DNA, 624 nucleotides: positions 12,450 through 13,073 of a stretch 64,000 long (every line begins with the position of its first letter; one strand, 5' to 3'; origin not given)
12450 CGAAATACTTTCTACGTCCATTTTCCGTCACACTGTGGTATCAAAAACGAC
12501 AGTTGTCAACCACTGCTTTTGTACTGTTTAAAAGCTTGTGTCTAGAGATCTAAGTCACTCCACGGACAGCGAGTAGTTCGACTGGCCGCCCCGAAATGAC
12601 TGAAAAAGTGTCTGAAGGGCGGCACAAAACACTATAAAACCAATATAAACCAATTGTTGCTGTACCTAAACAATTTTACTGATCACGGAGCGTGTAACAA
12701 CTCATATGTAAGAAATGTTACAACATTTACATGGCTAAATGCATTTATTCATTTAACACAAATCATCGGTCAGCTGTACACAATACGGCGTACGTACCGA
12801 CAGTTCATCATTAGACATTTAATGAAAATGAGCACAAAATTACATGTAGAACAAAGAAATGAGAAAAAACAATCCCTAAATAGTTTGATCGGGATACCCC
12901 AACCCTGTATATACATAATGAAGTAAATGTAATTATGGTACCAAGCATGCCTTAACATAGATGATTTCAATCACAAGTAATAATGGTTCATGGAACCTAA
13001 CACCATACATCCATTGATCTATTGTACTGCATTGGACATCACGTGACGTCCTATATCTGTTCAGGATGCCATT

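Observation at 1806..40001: Tandem triplication of BHMT-like (Hcy S-methyltransferase domain) genes, all on the minus strand, with conserved exon architecture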

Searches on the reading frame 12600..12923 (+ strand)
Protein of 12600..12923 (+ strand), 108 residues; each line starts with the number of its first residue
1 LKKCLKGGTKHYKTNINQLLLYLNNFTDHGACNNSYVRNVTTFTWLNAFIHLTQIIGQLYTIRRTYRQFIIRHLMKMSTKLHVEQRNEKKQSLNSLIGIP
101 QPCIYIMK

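Call 54: search_protein_families(library=pfam, proteins=[window:12600-12923:+], max_evalue=0.01)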
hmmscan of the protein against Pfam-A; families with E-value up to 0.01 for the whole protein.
window:12600-12923:+ (108 aa): 0 families
